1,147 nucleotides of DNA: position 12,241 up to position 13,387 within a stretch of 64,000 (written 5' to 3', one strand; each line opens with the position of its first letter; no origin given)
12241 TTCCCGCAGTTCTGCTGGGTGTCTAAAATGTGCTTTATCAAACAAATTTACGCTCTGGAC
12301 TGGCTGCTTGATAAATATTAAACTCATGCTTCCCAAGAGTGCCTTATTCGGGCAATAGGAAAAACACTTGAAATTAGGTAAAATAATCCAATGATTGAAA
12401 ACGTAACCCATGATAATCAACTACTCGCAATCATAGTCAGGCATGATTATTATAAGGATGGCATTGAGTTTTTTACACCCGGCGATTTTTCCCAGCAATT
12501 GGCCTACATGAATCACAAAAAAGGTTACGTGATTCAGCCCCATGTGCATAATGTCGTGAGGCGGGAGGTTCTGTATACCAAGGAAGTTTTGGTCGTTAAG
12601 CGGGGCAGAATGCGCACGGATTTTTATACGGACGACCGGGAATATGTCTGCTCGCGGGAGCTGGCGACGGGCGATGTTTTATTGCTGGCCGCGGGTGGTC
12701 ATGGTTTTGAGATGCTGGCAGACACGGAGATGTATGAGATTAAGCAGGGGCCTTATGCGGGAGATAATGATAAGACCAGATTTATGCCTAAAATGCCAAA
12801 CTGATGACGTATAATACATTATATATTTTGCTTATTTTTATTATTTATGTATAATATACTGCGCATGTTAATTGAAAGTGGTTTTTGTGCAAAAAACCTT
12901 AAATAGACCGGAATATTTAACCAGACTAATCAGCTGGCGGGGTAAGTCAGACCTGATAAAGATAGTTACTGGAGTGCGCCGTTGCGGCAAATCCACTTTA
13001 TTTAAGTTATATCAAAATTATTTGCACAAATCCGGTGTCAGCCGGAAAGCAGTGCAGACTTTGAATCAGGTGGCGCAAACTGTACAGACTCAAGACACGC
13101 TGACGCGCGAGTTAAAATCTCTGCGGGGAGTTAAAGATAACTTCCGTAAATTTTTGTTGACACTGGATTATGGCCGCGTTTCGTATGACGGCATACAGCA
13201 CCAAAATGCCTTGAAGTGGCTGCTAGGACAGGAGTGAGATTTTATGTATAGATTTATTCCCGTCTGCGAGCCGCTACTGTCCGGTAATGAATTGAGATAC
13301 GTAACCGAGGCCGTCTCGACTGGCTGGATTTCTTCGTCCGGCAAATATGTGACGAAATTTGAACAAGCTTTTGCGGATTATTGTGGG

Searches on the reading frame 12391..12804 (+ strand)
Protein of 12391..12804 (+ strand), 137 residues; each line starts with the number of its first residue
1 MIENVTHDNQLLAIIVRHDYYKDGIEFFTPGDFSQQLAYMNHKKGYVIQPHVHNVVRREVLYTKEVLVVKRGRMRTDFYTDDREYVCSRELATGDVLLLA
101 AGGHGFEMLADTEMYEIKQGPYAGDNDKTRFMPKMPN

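Call 12: search_protein_families(library=pfam, proteins=[window:12391-12804:+], max_evalue=0.01)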
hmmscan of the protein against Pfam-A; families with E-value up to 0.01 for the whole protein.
window:12391-12804:+ (137 aa): 0 families

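Call 42: search_solved_structures(query=window:12391-12804:+, max_evalue=1)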
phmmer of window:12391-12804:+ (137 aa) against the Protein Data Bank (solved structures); distinct sequences matched with E-value up to 1: 2.
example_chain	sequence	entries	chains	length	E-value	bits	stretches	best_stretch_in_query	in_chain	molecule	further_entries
9mt4_E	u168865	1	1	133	0.022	17.8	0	25-58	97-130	Head-closure protein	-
9c39_E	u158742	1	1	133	0.91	12.6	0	25-58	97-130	Head-closure protein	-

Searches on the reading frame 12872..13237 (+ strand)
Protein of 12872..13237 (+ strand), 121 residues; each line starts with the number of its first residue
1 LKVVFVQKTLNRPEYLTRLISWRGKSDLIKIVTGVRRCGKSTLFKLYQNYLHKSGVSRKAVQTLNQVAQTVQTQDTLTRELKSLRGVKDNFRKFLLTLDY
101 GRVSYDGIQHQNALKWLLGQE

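Call 12: search_protein_families(library=pfam, proteins=[window:12872-13237:+], max_evalue=0.01)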
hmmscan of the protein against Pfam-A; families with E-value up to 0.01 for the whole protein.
window:12872-13237:+ (121 aa): 2 families
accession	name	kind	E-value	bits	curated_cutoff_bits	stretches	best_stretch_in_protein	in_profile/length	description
PF13173.12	AAA_14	-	1.9e-05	25.1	27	1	28-69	3-40/129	AAA domain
PF01637.24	ATPase_2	-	0.0025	18.1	33.2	1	11-67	3-60/225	ATPase domain predominantly from Archaea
